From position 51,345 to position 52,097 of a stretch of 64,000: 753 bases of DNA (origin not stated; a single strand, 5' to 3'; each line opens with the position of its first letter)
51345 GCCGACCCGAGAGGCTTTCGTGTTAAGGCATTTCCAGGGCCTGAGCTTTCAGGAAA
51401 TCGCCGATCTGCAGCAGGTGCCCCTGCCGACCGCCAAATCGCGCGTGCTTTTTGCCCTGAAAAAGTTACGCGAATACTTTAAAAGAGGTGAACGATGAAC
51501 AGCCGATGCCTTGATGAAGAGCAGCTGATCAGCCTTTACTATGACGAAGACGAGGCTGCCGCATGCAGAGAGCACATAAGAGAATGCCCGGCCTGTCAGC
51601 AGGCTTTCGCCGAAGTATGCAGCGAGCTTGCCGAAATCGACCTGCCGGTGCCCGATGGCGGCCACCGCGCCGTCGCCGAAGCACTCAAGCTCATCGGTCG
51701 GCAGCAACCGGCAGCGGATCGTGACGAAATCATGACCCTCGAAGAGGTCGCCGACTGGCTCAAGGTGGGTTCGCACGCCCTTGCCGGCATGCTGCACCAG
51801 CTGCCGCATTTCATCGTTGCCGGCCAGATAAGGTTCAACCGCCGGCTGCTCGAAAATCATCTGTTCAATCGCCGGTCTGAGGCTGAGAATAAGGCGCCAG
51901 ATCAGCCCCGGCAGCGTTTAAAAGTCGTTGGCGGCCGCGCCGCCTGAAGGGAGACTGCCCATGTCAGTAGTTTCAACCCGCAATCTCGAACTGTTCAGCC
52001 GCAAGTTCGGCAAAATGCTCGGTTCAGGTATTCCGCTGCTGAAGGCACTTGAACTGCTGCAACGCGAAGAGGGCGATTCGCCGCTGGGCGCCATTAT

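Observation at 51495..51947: Soluble anti-sigma-like protein: zf-HC2 zinc finger fused to an excisionase-type HTH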

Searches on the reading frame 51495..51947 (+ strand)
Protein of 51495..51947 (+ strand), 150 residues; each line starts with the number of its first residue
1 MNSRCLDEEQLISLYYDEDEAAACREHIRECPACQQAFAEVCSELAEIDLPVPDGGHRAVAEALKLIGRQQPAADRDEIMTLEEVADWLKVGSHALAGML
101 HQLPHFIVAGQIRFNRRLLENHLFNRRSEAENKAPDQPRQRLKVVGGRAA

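Call 3: search_protein_families(library=pfam, proteins=[window:51495-51947:+], max_evalue=1)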
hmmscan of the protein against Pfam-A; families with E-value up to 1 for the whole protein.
window:51495-51947:+ (150 aa): 3 families
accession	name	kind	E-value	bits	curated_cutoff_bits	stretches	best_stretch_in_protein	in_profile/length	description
PF12728.13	HTH_17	-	0.12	13.1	27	1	80-121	2-45/51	Helix-turn-helix domain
PF03374.19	ANT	-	0.23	12.3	25.3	1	76-141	20-67/108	Phage antirepressor protein KilAC domain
PF13490.11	zf-HC2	-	0.39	11.3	22.2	1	17-35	17-35/35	Putative zinc-finger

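Call 4: search_protein_families(library=ncbifam, proteins=[window:51495-51947:+], max_evalue=1)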
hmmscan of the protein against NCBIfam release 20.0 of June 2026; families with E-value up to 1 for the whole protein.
window:51495-51947:+ (150 aa): 2 families
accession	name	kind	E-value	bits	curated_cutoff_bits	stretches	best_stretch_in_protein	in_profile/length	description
NF047737.1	antiphage_MADS1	equivalog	8.2e-06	26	80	1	77-117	1-43/49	methylation-associated defense system helix-turn-helix domain-containing protein MAD1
NF052375.1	antisigma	equivalog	0.0023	17.9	100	1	17-81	11-76/217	anti-sigma factor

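Call 5: find_homologous_proteins(query=window:51495-51947:+, max_evalue=0.01)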
Query window:51495-51947:+ (150 aa): 17 proteins with E <= 0.01 among 143 candidates.
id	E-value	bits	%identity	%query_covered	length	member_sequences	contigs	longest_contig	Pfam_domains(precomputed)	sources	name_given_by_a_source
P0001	2.3e-89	315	95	100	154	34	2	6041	-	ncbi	-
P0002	1.1e-86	306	91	100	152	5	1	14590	-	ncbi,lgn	-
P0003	1.8e-67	244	71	100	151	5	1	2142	-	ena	-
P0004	4.3e-66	240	73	100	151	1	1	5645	-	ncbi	-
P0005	4.1e-60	220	67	100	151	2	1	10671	-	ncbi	-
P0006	1.2e-58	216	65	98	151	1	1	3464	-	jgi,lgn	jgi:hypothetical protein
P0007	1.4e-55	206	66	100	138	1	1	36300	-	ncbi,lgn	-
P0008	5.3e-55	204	64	94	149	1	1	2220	-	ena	-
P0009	5.4e-54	200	65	94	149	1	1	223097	-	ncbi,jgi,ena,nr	ncbi:MAG: helix-turn-helix domain-containing protein [Candidatus Riflebacteria bacterium]|nr:helix-t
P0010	1.4e-53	199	63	94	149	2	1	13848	-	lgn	-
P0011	2.4e-52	195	61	94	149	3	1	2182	-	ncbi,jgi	-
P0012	1.6e-51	192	59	100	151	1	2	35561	-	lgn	-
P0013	6.7e-51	190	61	94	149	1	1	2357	-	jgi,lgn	jgi:hypothetical protein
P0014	6.8e-51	190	59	94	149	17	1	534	-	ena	-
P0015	5.7e-50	187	62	94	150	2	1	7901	-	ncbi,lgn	-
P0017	1.6e-43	166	47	100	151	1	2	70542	-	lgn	-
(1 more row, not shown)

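Call 11: find_encoding_contigs(protein=P0009, flank=8000, max_places=3)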
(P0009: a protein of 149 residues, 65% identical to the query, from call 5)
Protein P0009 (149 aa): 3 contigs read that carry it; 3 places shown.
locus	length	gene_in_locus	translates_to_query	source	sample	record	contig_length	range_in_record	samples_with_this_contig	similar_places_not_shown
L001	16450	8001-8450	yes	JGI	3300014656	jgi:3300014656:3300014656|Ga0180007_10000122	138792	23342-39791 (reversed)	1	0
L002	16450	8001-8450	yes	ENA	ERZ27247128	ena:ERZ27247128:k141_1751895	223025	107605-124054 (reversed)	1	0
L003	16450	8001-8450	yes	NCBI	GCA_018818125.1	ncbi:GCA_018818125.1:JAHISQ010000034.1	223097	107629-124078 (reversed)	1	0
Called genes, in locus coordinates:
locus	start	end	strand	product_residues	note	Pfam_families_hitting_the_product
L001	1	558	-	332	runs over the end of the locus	PF01180:DHO_dh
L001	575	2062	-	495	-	PF14691:Fer4_20, PF13738:Pyr_redox_3 (faint), PF07992:Pyr_redox_2, PF00070:Pyr_redox (faint)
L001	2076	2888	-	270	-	PF00175:NAD_binding_1 (weak), PF10418:DHODB_Fe-S_bind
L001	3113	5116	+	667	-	PF02386:TrkH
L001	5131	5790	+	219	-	PF02254:TrkA_N, PF02080:TrkA_C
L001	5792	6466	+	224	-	-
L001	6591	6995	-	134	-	PF00856:SET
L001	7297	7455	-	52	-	-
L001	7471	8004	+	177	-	PF04542:Sigma70_r2, PF08281:Sigma70_r4_2, PF04545:Sigma70_r4 (weak)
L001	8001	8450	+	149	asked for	-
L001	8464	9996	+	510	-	PF00482:T2SSF, PF00437:T2SSE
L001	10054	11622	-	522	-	PF00672:HAMP, PF00512:HisKA, PF02518:HATPase_c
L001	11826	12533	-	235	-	PF13405:EF-hand_6 (faint), PF13499:EF-hand_7 (faint), PF13202:EF-hand_5 (faint)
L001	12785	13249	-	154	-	PF00989:PAS (weak), PF13426:PAS_9 (weak), PF08447:PAS_3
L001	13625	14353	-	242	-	PF21842:DUF6901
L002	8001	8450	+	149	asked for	-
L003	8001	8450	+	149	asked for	-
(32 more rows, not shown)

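Call 12: find_encoding_contigs(protein=P0017, flank=8000, max_places=3)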
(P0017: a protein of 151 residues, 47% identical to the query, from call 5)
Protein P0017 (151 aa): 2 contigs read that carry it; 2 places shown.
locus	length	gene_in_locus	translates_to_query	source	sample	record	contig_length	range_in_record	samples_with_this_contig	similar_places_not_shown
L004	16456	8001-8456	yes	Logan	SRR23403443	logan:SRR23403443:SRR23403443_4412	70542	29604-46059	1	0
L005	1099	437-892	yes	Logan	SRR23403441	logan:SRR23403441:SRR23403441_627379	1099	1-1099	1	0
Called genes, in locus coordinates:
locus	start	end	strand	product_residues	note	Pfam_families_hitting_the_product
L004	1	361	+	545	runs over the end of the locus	PF03023:MurJ, PF01554:MatE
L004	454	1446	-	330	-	PF01180:DHO_dh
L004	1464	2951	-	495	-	PF14691:Fer4_20, PF13738:Pyr_redox_3 (faint), PF07992:Pyr_redox_2, PF00070:Pyr_redox (faint)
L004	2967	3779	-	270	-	PF00175:NAD_binding_1 (weak), PF10418:DHODB_Fe-S_bind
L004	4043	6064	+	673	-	PF02386:TrkH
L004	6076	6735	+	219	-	PF02254:TrkA_N, PF02080:TrkA_C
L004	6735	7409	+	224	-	-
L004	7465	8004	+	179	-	PF04542:Sigma70_r2, PF08281:Sigma70_r4_2, PF04545:Sigma70_r4 (weak)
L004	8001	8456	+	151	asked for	-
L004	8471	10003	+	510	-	PF00482:T2SSF, PF00437:T2SSE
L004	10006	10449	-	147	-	PF00989:PAS, PF13426:PAS_9, PF08447:PAS_3 (weak)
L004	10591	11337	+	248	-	PF25948:DUF7986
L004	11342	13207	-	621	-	PF00041:fn3 (faint), PF13620:CarboxypepD_reg, PF13715:CarbopepD_reg_2 (weak), PF16656:Pur_ac_phosph_N (weak), PF28492:Beta_helix_4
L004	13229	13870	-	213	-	PF07719:TPR_2 (faint), PF13181:TPR_8 (faint), PF13432:TPR_16 (faint)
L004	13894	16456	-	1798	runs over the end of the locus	PF18962:Por_Secre_tail (faint), PF19077:Big_13 (faint), PF13860:FlgD_ig (weak)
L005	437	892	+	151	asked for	-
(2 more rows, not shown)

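Call 15: search_solved_structures(query=A1, max_evalue=10, show_alignments=3)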
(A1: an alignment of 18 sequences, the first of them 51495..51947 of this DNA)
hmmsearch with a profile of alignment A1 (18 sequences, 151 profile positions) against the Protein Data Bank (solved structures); distinct sequences matched with E-value up to 10: 3.
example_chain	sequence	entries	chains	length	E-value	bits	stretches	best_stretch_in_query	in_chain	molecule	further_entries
5k8k_A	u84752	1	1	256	0.25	14.4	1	45-119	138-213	UDP-2,3-diacylglucosamine hydrolase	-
3hug_B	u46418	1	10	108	0.6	13.2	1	19-43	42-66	PROBABLE CONSERVED MEMBRANE PROTEIN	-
9os7_A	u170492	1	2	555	0.97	12.5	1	65-127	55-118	Methionine--tRNA ligase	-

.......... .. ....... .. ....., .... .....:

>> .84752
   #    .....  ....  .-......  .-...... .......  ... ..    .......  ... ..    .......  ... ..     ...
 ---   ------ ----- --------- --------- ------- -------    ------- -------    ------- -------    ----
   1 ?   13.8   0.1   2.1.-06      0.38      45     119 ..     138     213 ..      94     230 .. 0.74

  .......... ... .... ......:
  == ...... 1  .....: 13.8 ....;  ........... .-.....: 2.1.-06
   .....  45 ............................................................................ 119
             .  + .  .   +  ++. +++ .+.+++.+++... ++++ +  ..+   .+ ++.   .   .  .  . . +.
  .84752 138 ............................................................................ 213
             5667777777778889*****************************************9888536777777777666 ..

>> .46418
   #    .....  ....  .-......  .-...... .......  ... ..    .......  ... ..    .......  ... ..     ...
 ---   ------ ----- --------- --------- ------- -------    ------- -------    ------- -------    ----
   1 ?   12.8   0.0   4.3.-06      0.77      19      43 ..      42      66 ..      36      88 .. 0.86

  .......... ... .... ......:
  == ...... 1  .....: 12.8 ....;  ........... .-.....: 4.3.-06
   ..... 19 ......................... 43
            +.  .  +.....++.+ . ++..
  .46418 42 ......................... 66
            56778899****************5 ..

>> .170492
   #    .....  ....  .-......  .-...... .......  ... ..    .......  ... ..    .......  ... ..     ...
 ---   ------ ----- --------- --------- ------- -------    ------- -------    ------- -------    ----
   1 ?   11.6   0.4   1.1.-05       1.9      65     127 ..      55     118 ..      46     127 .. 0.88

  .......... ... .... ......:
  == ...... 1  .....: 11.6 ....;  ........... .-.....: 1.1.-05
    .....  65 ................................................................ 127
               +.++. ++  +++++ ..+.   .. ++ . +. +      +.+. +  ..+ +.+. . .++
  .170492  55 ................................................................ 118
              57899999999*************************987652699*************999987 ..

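Call 16: search_protein_families(library=pfam, alignment_id=A1, max_evalue=1)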
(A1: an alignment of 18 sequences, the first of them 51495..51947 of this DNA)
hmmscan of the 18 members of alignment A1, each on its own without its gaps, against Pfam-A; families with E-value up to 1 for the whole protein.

A. member 1, window:51495-51947:+ (150 aa): 3 families
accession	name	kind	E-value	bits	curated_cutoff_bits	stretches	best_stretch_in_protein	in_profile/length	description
PF12728.13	HTH_17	-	0.12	13.1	27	1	80-121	2-45/51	Helix-turn-helix domain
PF03374.19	ANT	-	0.23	12.3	25.3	1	76-141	20-67/108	Phage antirepressor protein KilAC domain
PF13490.11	zf-HC2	-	0.39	11.3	22.2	1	17-35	17-35/35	Putative zinc-finger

B. families by the number of members that match (of 18 scanned): 15 families
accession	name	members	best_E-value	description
PF12728.13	HTH_17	15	3.3e-05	Helix-turn-helix domain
PF13490.11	zf-HC2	15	0.0029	Putative zinc-finger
PF13542.12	HTH_Tnp_ISL3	8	0.063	Helix-turn-helix domain of transposase family ISL3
PF03374.19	ANT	3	0.23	Phage antirepressor protein KilAC domain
PF18151.6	DUF5601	2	0.11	Domain of unknown function (DUF5601)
PF12368.13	Rhodanese_C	2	0.18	Rhodanase C-terminal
PF18574.7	zf_C2HC_14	1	0.04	C2HC Zing finger domain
PF23626.1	CCD_aECM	1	0.074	aECM cysteine-cradle domain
PF16501.10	SCAPER_N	1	0.098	S phase cyclin A-associated protein in the endoplasmic reticulum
PF09724.14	Dcc1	1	0.11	Sister chromatid cohesion protein Dcc1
PF17405.8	Nrap_D4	1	0.12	Nrap protein nucleotidyltransferase domain 4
PF10410.14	DnaB_bind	1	0.13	DnaB-helicase binding domain of primase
PF21531.3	Rv2175c_wHTH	1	0.14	DNA-binding protein Rv2175c, wHTH domain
PF07215.16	DUF1419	1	0.15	Protein of unknown function (DUF1419)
PF01325.25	Fe_dep_repress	1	0.18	Iron dependent repressor, N-terminal DNA binding domain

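Call 17: predict_structure(alignment_id=A1)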
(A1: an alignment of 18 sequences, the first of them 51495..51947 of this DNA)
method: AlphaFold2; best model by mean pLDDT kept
length: 150 residues; sequences in the alignment: 18
mean_pLDDT: 68.9   pTM: 0.34
mean pLDDT of the five models: 68.9, 67.6, 67.5, 64.6, 64.5
residues with pLDDT >= 90: 0; 70-90: 87; 50-70: 31; < 50: 32
segments of 3 or more residues with pLDDT < 50: 68-74, 128-150
pLDDT, mean of each block of 10 residues (from residue 1): 70 77 77 84 73 56 51 60 87 82 84 85 64 43 40
secondary structure, 60 per line:
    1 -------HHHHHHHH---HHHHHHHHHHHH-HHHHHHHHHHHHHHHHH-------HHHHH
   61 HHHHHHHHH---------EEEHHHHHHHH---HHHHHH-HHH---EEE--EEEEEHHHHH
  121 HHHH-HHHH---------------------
elements in order: H8-15 H19-30 H32-48 H56-69 E79-81 H82-89 H93-98 E106-108 E111-115 H116-124 H126-129

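Call 19: search_protein_representatives(alignment_id=A1)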
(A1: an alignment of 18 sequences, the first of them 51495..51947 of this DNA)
Query: 18 sequences, 151 profile positions. Proteins with E-value up to 0.001 (for the whole library): 216; up to 1e-10: 18; up to 1e-30: 4. The best 150 are listed.
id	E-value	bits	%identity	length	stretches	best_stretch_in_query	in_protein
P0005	1.4e-72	258.7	-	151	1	1-150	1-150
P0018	1.7e-51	190.3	-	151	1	1-150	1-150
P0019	1.7e-43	164.3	-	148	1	3-137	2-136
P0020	1.9e-35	138.2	-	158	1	1-150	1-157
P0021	3.7e-30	121.0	-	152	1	1-133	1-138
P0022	3.7e-29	117.8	-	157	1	4-143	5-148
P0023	8.1e-28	113.4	-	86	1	3-72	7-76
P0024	4.0e-27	111.2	-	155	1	1-125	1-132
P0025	7.6e-26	107.0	-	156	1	3-128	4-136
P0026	1.2e-24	103.1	-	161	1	2-125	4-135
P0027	3.6e-24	101.6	-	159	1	3-122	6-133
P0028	1.2e-23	99.9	-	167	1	3-131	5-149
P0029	1.4e-22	96.4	-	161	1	3-133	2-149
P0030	1.9e-22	96.0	-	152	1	8-122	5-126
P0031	7.2e-21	90.9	-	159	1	1-129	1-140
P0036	1.7e-10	57.2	-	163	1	17-125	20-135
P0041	1.5e-09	54.2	-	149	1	5-126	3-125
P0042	1.6e-09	54.1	-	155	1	4-129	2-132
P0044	2.5e-09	53.4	-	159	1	12-125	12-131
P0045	8.9e-09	51.6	-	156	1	19-125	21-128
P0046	1.2e-08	51.2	-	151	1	18-126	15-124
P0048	2.1e-08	50.4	-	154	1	19-128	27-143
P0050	3.1e-08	49.8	-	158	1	20-134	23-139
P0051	3.3e-08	49.8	-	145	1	21-130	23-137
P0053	3.9e-08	49.5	-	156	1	9-136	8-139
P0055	4.4e-08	49.3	-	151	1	19-129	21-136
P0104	9.6e-06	41.8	-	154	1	4-125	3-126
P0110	1.2e-05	41.5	-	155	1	1-123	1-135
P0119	2.7e-05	40.3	-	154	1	19-122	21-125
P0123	2.9e-05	40.2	-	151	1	10-123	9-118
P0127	3.2e-05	40.1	-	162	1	19-145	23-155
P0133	4.3e-05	39.6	-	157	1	7-134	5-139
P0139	5.1e-05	39.4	-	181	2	74-123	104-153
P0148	7.3e-05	38.9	-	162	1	19-127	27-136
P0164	1.4e-04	38.0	-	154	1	21-123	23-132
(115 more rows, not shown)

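Call 22: find_encoding_contigs(protein=P0042, flank=6000, max_places=2)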
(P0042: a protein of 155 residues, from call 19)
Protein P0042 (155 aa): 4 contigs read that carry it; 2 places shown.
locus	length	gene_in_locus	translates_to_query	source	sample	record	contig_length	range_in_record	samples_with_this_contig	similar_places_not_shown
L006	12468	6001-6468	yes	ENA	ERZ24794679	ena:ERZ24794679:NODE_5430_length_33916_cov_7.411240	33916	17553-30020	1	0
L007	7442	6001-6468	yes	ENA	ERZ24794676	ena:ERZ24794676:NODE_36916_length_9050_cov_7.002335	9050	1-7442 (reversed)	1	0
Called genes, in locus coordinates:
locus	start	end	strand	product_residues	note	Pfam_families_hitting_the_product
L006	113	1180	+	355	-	PF13624:SurA_N_3, PF13623:SurA_N_2 (weak), PF13145:Rotamase_2, PF13616:Rotamase_3, PF00639:Rotamase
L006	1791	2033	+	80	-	-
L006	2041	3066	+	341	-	PF01408:GFO_IDH_MocA, PF02894:GFO_IDH_MocA_C, PF22725:GFO_IDH_MocA_C3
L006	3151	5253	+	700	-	PF02449:Glyco_hydro_42 (weak)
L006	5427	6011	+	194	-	PF04542:Sigma70_r2, PF08281:Sigma70_r4_2, PF04545:Sigma70_r4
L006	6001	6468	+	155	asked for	PF13490:zf-HC2 (weak)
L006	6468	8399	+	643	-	PF00482:T2SSF, PF00437:T2SSE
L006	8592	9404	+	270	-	-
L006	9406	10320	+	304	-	PF04794:YdjC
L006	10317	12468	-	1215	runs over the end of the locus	PF07940:Hepar_II_III_C (weak)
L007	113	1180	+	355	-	PF13624:SurA_N_3, PF13623:SurA_N_2 (weak), PF13145:Rotamase_2, PF13616:Rotamase_3, PF00639:Rotamase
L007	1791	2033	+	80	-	-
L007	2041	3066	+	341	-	PF01408:GFO_IDH_MocA, PF02894:GFO_IDH_MocA_C, PF22725:GFO_IDH_MocA_C3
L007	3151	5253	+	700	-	PF02449:Glyco_hydro_42 (weak)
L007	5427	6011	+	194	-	PF04542:Sigma70_r2, PF08281:Sigma70_r4_2, PF04545:Sigma70_r4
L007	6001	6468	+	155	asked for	PF13490:zf-HC2 (weak)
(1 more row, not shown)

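Call 23: find_encoding_contigs(protein=P0025, flank=6000, max_places=2)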
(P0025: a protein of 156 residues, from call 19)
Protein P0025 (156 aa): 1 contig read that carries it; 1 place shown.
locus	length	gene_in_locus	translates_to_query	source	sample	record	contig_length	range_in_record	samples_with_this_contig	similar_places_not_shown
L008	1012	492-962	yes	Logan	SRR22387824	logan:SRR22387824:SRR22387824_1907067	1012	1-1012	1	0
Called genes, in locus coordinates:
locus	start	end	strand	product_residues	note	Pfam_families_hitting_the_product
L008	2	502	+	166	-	?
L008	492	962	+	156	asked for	-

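Call 34: find_related_loci(query=A1, collection=genome_contigs, flank=5000)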
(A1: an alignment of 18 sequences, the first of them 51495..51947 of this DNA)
Query A1 (150 aa) in genome_contigs; peptide patterns used: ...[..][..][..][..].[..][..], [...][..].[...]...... (x = any residue, [..] = any of these).
146 stretches matched a pattern; 12 encode a relative of the query (tblastn E <= 1e-3); 12 distinct loci.
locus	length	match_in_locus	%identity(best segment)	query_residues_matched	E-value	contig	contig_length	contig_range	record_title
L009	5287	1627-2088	93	1-150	1e-93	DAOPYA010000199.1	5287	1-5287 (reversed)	MAG TPA_asm: Candidatus Rifleibacterium sp. isolate AMR_MDS_1326 NODE_19687_length_5287_cov_5.841934, whole genome shotg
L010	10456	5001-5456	91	1-150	2e-85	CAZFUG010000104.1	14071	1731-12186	MAG TPA_asm: uncultured bacterium isolate binchicken_co115_14 genome assembly, contig: NODE_6662_length_14071_cov_4.5747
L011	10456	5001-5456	91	1-150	7e-85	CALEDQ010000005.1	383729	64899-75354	MAG TPA_asm: uncultured bacterium isolate SRR3330203_bin.17_CONCOCT_v1.1_MAG genome assembly, contig: ERZ724088.15, whol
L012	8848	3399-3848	67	1-150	8e-67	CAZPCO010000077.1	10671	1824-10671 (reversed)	MAG TPA_asm: uncultured bacterium isolate binchicken_co117_419 genome assembly, contig: NODE_11166_length_10671_cov_4.45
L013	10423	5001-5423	65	1-141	7e-61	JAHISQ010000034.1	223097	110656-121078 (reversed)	MAG: Candidatus Riflebacteria bacterium isolate MM_PC_MetaG.mb.182 MM_PC_MetaG.mb.182_k141_360736, whole genome shotgun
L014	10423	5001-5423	62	1-141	4e-60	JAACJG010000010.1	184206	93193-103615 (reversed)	MAG: Candidatus Rifleibacterium amylolyticum isolate CH46 Scaffold10, whole genome shotgun sequence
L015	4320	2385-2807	60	1-141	2e-58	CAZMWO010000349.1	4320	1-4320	MAG TPA_asm: uncultured bacterium isolate SRP192927_co6_749 genome assembly, contig: NODE_58286_length_4320_cov_4.191559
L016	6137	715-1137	62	1-141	1e-57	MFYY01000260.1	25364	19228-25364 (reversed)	MAG: Candidatus Riflebacteria bacterium GWC2_50_8 gwc2_scaffold_8718, whole genome shotgun sequence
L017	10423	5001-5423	61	1-141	9e-58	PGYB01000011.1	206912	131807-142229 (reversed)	MAG: Candidatus Riflebacteria bacterium HGW-Riflebacteria-1 bjp_ig2103_scaffold_74, whole genome shotgun sequence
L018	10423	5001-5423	60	1-141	2e-57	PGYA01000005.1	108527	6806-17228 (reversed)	MAG: Candidatus Riflebacteria bacterium HGW-Riflebacteria-2 bjp_ig2102_scaffold_173, whole genome shotgun sequence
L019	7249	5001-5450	51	1-150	8e-49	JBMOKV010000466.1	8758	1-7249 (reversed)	MAG: Candidatus Rifleibacteriota bacterium isolate Betzabe_MAG007 MAG007_466, whole genome shotgun sequence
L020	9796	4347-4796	43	1-150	6e-36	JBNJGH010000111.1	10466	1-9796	MAG: Candidatus Rifleibacteriota bacterium isolate Y22_45dBSe2.bin.2 NODE_5521_length_10466_cov_11.832449, whole genome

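Call 35: find_homologous_proteins(query=A2, max_evalue=0.001)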
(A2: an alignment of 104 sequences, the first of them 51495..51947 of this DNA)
Query A2 (104 sequences) (150 aa, profile of the alignment): 23 proteins with E <= 0.001 among 2444 candidates.
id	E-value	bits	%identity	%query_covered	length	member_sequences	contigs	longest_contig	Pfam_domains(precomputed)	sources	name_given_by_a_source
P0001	3.0e-32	130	95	100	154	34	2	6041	-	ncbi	-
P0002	3.0e-32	130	91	100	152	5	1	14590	-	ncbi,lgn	-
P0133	1.1e-31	128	26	73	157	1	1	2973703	PF13490.12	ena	-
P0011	2.4e-30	123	61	94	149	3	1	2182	-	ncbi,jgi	-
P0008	9.7e-30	121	64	94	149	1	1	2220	-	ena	-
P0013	1.3e-29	121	61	94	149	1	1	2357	-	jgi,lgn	jgi:hypothetical protein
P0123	4.2e-29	119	25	77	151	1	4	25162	PF12728.14,PF13490.12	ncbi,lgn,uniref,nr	ncbi:MAG TPA: helix-turn-helix domain-containing protein [candidate division WOR-3 bacterium]|uniref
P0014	4.8e-29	119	59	94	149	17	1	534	-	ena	-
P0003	6.0e-29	119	71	100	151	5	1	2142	-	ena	-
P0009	8.7e-29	118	65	94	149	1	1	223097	-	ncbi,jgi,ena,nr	ncbi:MAG: helix-turn-helix domain-containing protein [Candidatus Riflebacteria bacterium]|nr:helix-t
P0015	1.2e-28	118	62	94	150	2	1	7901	-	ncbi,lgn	-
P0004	1.5e-28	118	73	100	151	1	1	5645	-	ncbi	-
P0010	8.2e-28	115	63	94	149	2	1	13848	-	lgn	-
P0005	1.3e-27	114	67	100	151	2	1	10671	-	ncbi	-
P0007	3.0e-27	113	66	100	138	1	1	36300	-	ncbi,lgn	-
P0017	4.8e-26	109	47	100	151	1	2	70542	-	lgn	-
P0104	9.7e-21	92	21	82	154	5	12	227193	-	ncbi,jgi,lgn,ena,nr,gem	ncbi:helix-turn-helix domain-containing protein [bacterium]|jgi:hypothetical protein|nr:helix-turn-h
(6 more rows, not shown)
